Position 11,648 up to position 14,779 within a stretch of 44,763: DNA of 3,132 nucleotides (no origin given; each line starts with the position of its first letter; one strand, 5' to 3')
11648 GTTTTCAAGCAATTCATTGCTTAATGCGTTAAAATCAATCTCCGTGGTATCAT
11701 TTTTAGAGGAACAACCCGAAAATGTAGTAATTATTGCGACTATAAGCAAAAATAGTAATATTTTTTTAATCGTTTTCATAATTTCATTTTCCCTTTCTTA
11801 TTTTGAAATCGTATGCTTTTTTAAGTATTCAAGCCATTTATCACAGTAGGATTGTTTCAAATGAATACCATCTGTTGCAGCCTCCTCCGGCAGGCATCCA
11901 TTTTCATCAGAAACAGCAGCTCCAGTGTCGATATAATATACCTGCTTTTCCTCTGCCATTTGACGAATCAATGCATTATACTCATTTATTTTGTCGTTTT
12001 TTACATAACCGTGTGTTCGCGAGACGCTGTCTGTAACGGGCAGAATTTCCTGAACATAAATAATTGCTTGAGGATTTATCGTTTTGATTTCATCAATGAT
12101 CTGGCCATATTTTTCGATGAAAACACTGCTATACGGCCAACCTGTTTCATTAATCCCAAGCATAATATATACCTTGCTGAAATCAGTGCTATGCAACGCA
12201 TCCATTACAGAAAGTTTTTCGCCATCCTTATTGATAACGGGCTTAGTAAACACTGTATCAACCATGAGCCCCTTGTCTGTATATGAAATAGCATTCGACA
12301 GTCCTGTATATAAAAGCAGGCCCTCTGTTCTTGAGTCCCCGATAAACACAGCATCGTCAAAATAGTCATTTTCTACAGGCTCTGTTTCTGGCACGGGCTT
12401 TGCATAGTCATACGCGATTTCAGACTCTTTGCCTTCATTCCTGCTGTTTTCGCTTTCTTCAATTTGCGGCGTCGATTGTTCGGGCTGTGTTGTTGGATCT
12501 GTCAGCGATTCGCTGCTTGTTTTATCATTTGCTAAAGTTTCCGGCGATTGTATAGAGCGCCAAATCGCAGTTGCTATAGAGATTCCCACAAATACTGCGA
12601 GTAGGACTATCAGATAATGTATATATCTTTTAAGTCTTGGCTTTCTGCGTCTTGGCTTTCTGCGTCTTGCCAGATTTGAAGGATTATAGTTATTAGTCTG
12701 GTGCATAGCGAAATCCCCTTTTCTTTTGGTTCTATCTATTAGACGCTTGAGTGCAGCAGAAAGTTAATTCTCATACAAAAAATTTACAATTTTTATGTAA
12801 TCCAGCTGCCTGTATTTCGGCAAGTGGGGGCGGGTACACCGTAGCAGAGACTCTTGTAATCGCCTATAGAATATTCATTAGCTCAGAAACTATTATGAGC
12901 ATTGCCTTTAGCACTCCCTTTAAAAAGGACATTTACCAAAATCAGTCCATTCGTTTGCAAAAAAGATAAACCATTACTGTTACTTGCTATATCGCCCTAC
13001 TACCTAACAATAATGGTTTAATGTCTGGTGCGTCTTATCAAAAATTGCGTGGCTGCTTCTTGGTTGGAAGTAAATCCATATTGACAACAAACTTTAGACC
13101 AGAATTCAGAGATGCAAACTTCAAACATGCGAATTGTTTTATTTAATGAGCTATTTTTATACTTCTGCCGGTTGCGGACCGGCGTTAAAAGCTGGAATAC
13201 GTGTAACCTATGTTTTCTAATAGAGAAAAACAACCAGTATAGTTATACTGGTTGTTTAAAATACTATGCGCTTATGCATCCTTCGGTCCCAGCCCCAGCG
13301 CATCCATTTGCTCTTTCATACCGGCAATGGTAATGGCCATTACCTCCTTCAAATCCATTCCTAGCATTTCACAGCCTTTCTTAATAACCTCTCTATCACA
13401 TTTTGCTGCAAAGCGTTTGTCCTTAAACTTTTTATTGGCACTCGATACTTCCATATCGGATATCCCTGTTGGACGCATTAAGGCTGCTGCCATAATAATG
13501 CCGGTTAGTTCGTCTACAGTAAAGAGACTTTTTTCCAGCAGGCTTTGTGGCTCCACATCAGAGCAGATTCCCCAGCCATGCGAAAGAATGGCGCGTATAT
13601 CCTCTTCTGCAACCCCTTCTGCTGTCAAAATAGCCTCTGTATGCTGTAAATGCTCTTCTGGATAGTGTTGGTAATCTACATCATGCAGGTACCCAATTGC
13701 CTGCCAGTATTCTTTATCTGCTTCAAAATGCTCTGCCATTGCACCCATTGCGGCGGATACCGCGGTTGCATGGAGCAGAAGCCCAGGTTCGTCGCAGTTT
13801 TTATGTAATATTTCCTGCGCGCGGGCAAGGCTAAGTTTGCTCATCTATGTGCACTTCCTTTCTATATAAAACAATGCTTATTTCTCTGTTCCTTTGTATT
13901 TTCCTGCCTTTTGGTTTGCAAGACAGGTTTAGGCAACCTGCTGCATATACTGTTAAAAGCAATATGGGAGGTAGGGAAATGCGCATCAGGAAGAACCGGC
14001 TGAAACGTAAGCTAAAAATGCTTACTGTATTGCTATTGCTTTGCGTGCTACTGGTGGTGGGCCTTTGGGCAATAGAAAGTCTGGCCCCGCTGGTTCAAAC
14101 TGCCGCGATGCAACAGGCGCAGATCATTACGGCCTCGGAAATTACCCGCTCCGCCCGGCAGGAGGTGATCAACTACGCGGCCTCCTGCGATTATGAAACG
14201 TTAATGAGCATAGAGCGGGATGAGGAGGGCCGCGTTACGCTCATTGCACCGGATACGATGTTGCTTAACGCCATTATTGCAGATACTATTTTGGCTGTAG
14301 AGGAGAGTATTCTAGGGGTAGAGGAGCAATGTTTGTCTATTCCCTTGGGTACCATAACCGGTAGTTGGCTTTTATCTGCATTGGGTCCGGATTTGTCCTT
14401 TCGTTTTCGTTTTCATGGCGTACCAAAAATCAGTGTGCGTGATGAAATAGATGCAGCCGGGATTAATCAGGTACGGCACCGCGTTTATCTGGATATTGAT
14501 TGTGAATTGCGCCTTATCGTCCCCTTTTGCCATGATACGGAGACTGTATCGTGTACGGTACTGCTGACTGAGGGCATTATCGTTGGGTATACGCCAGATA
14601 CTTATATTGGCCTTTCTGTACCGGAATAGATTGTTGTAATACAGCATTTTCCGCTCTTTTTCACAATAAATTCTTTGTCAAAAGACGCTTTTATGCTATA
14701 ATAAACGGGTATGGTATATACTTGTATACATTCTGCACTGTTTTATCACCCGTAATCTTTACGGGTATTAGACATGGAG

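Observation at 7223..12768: ECF sigma / RsiV-type anti-sigma pair embedded in an SGNH-DUF4358-MBOAT-DHHW operon: candidate self-regulated, stress-inducible envelope O-acylation system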

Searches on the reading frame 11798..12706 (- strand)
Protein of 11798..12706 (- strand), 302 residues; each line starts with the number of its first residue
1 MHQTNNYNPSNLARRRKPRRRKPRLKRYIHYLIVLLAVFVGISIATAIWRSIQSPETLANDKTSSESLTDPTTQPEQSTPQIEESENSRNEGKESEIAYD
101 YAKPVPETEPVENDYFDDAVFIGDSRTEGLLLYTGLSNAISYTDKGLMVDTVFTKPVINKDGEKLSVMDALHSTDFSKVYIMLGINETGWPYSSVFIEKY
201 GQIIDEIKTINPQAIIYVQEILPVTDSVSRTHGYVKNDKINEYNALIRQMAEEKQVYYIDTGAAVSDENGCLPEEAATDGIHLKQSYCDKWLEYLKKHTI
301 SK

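Call 3: search_protein_families(library=pfam, proteins=[window:11798-12706:-], max_evalue=0.01)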
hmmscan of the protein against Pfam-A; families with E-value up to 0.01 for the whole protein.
window:11798-12706:- (302 aa): 1 family
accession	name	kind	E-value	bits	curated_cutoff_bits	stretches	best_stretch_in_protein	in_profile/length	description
PF13472.12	Lipase_GDSL_2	-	7.6e-20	72.6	32.9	1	121-284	1-172/178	GDSL-like Lipase/Acylhydrolase family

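Call 6: search_protein_families(library=ncbifam, proteins=[window:11798-12706:-], max_evalue=0.01)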
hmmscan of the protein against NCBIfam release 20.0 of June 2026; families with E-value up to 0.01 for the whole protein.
window:11798-12706:- (302 aa): 1 family
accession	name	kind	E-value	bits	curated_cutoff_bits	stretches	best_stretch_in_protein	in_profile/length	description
NF042931.1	SAG1386_EF1546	equivalog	0.00019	21.5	80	1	11-91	14-96/158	SAG1386/EF1546 family surface-associated protein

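Call 31: search_solved_structures(query=window:11798-12706:-, max_evalue=0.1, show_alignments=2)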
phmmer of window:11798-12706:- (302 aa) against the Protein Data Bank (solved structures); distinct sequences matched with E-value up to 0.1: 9.
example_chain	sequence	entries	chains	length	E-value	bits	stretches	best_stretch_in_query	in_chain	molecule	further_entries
7pzg_AAA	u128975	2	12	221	5.4e-09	39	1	175-298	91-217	Lysophospholipase L1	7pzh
6njc_A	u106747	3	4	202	5.7e-09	38.9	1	175-296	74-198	Sialate O-acetylesterase | Lysophospholipase L1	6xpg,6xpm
2hsj_A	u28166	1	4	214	2e-05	27.3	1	166-285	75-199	Putative platelet activating factor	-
3p94_A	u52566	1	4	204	4.9e-05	26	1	178-283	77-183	GDSL-like Lipase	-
4oap_A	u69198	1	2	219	0.051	16.1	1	179-282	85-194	Acetyl xylan esterase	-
4oao_A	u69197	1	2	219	0.061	15.9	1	179-282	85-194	Acetyl xylan esterase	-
5bn1_A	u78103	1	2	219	0.065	15.8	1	179-282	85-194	Acetyl xylan esterase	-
3w7v_A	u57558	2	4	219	0.065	15.8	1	179-282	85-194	Acetyl xylan esterase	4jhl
4jko_A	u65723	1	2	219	0.066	15.7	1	179-282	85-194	Acetyl xylan esterase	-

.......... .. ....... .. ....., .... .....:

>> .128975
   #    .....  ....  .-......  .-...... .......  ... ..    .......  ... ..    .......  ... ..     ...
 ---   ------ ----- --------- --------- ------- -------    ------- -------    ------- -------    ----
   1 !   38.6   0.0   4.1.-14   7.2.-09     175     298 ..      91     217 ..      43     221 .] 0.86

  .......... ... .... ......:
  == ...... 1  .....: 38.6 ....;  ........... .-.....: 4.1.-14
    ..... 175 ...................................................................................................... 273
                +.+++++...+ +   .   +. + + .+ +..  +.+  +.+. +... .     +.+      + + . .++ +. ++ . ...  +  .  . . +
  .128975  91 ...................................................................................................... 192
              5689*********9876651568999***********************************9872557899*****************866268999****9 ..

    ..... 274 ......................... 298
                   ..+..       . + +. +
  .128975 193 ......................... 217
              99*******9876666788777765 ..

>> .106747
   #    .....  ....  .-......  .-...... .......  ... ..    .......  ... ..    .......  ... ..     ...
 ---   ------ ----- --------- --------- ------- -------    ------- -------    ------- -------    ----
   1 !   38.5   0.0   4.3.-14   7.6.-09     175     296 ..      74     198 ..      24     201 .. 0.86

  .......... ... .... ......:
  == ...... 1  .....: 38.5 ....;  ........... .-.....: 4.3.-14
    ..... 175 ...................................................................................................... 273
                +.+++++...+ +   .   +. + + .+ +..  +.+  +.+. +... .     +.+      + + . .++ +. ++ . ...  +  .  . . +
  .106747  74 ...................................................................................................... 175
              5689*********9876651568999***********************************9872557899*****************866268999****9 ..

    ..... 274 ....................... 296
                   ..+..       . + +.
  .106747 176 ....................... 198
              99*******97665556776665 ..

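Call 67: find_homologous_proteins(query=window:11798-12706:-, max_evalue=1e-10)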
Query window:11798-12706:- (302 aa): 2343 proteins with E <= 1e-10 among 3125 candidates; the best 120 are listed.
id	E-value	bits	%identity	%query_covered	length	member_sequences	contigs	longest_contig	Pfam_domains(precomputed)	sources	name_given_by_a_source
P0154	5.5e-197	671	99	100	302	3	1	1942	PF13472.13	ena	-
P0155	4.9e-133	461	71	100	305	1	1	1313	PF13472.13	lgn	-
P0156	3.0e-130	452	69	100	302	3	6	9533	PF13472.13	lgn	-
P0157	1.0e-126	440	68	100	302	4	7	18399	PF13472.13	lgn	-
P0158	5.5e-124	431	71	90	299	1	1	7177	PF13472.13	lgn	-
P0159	4.1e-123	428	70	90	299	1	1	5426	PF13472.13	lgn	-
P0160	1.3e-121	423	65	100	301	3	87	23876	PF13472.13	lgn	-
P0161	3.4e-120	419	65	100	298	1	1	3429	PF13472.13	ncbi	ncbi:MAG: GDSL-type esterase/lipase family protein [Acutalibacteraceae bacterium]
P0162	6.2e-120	418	71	90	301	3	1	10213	PF13472.13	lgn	-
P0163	7.5e-120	418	65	100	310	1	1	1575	PF13472.13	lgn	-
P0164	5.1e-118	412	68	90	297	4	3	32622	PF13472.13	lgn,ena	-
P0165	1.9e-116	406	66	90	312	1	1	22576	PF13472.13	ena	-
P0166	2.3e-116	406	73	82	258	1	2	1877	PF13472.13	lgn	-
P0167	4.8e-116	405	63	100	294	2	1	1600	PF13472.13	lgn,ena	-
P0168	1.9e-114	400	58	100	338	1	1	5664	PF13472.13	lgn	-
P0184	1.5e-102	361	58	100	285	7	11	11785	PF13472.13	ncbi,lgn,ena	-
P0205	7.8e-97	342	63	82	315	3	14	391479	PF13472.13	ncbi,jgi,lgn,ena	-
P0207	9.7e-97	342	63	78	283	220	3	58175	PF13472.13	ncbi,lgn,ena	-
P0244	1.5e-93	331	63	75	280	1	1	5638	PF13472.13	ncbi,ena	-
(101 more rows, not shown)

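Call 70: list_cluster_members(proteins=[P0184, P0205, P0207, P0244, P0048, P0060, P0074, P0077, P0108, P0052])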
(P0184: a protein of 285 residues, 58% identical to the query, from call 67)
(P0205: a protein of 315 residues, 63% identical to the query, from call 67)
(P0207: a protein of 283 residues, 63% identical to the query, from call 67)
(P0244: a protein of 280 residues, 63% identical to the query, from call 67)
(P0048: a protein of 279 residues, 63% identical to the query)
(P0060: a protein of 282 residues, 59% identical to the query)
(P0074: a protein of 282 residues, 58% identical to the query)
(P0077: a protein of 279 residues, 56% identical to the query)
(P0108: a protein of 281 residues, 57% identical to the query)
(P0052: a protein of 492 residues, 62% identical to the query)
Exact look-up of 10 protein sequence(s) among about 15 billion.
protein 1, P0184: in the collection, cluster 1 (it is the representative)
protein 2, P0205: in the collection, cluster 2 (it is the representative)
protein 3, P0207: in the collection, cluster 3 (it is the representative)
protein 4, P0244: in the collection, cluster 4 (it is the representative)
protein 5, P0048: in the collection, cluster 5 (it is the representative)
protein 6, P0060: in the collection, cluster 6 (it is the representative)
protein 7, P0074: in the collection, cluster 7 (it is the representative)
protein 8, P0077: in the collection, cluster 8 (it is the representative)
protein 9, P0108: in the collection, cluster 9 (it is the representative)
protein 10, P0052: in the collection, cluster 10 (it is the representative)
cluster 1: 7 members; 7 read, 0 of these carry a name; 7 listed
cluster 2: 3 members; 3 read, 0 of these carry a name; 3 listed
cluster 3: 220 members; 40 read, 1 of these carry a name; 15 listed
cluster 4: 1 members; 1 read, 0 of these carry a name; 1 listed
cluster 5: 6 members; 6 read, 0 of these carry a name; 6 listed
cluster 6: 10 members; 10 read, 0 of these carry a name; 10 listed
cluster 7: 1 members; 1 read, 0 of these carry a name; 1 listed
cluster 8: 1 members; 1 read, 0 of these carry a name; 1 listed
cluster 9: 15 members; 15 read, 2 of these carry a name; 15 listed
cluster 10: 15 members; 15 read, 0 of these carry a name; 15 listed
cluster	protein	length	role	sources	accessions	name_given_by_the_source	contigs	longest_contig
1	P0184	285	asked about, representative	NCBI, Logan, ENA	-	-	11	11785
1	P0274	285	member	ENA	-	-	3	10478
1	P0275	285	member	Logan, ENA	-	-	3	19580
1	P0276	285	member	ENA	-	-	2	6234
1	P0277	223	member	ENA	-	-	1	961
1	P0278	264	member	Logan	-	-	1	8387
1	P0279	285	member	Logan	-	-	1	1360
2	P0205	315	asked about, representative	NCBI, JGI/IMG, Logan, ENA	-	-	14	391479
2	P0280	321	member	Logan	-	-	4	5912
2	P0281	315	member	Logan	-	-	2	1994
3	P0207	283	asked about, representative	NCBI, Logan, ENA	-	-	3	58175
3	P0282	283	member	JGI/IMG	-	lysophospholipase L1-like esterase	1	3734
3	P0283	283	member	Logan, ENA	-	-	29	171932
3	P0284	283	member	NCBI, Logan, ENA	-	-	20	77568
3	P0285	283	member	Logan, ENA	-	-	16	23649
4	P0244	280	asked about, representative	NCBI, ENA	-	-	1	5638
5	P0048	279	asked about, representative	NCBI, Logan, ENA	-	-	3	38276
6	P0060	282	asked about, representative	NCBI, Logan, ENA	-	-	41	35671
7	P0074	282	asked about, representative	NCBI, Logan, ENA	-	-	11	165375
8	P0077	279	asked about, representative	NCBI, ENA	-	-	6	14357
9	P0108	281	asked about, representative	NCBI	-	-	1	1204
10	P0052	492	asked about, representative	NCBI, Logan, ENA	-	-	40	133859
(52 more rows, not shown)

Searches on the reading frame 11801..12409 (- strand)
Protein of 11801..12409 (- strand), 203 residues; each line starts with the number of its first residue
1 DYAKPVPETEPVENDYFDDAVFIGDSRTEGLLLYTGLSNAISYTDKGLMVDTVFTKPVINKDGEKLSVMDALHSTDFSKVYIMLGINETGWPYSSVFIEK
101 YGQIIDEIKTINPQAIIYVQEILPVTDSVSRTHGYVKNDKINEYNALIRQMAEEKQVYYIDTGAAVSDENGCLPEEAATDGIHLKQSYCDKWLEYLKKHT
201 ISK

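Call 75: predict_structure(alignment_id=A3)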
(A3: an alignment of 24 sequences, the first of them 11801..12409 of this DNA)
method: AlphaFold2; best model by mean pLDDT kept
length: 203 residues; sequences in the alignment: 24
mean_pLDDT: 94.1   pTM: 0.91
mean pLDDT of the five models: 94.1, 93.3, 90.0, 87.1, 76.5
residues with pLDDT >= 90: 178; 70-90: 23; 50-70: 2; < 50: 0
segments of 3 or more residues with pLDDT < 50: none
pLDDT, mean of each block of 10 residues (from residue 1): 92 96 96 93 94 94 94 97 93 93 98 97 93 89 96 97 92 92 95 97 71
secondary structure, 60 per line:
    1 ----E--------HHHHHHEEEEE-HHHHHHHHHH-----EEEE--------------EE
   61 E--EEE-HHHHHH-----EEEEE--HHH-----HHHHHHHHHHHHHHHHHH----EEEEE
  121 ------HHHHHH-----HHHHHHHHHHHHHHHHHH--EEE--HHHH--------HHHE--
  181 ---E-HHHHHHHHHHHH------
elements in order: H14-19 E20-24 H26-35 E41-44 E59-61 E64-66 H68-73 E79-83 H94-111 E116-120 H127-132 H138-155 E158-160 H163-166 H186-197

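Call 77: fold_search(model_id=the predicted structure, library=pdb)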
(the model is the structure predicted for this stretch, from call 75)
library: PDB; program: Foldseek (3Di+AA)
matches with E <= 10: 1810; with E <= 0.001: 100
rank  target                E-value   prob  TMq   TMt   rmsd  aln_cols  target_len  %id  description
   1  6xpg                  1.7e-10  1.00  0.71  0.73   6.0       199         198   22  Crystal Structure of Sialate O-acetylesterase from Bacteroides vulgatus by Serial Crystallography (released 2020-07-15)
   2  6xpm                  2.0e-10  1.00  0.71  0.73   5.8       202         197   22  Crystal Structure of Sialate O-acetylesterase from Bacteroides vulgatus with microfluidics crystals at room temperature (released 2020-07-15)
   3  6njc_A                2.5e-10  1.00  0.71  0.71   6.0       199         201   22  Crystal Structure of the Sialate O-acetylesterase from Bacteroides vulgatus (released 2019-01-16)
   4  7pzh_FFF              2.6e-10  1.00  0.73  0.75   5.7       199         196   22  Phocaeicola vulgatus sialic acid esterase at 2.06 Angstrom resolution (released 2022-05-25)
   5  2hsj_D                3.9e-10  1.00  0.70  0.67   5.4       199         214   20  The structure of a putative platelet activating factor from Streptococcus pneumonia. (released 2006-09-19)
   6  7pzh_AAA              8.8e-10  1.00  0.71  0.71   5.0       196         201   22  Phocaeicola vulgatus sialic acid esterase at 2.06 Angstrom resolution (released 2022-05-25)
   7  7pzg_CCC              1.3e-09  1.00  0.71  0.72   4.9       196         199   21  Phocaeicola vulgatus sialic acid esterase at 1.44 Angstrom resolution (released 2022-05-25)
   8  8tlb                  1.5e-09  1.00  0.62  0.60   5.5       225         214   18  Crystal structure of the peptidoglycan O-acetyltransferase B (PatB) from Campylobacter jejuni, catalytic domain (released 2024-12-18)
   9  3dt6                  1.6e-09  1.00  0.66  0.63   9.1       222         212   16  Crystal Structure of Bovin Brain Platelet Activating Factor Acetylhydrolase Covalently Inhibited by Paraoxon (released 2009-05-12)
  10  7pzg_BBB              1.7e-09  1.00  0.71  0.72   6.0       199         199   22  Phocaeicola vulgatus sialic acid esterase at 1.44 Angstrom resolution (released 2022-05-25)
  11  7pzg_AAA              1.8e-09  1.00  0.71  0.72   4.9       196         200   21  Phocaeicola vulgatus sialic acid esterase at 1.44 Angstrom resolution (released 2022-05-25)
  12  7pzh_BBB              1.8e-09  1.00  0.69  0.70   5.9       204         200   22  Phocaeicola vulgatus sialic acid esterase at 2.06 Angstrom resolution (released 2022-05-25)
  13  2hsj_A                1.9e-09  1.00  0.70  0.67   5.4       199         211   21  The structure of a putative platelet activating factor from Streptococcus pneumonia. (released 2006-09-19)
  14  4iyj_A                2.4e-09  1.00  0.66  0.64   3.6       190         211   18  Crystal structure of a putative acylhydrolase (BACUNI_03406) from Bacteroides uniformis ATCC 8492 at 1.37 A resolution (released 2013-03-06)
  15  2hsj_B                4.1e-09  1.00  0.71  0.68   2.8       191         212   21  The structure of a putative platelet activating factor from Streptococcus pneumonia. (released 2006-09-19)
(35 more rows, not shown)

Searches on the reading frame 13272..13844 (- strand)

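Call 49: search_protein_families(library=pfam, proteins=[window:13272-13844:-], max_evalue=0.01)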
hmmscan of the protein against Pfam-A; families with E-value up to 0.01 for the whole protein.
window:13272-13844:- (190 aa): 1 family
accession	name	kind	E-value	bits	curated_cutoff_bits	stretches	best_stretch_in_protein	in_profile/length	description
PF01966.28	HD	-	8.1e-05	23.3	22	1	25-91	4-87/116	HD domain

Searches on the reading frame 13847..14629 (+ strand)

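Call 49: search_protein_families(library=pfam, proteins=[window:13847-14629:+], max_evalue=0.01)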
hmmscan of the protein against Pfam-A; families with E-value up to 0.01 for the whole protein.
window:13847-14629:+ (260 aa): 1 family
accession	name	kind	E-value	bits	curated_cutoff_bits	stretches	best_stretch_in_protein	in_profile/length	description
PF09560.15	Spore_YunB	-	4.8e-25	87.9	25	1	163-252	2-91/91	Sporulation protein YunB (Spo_YunB)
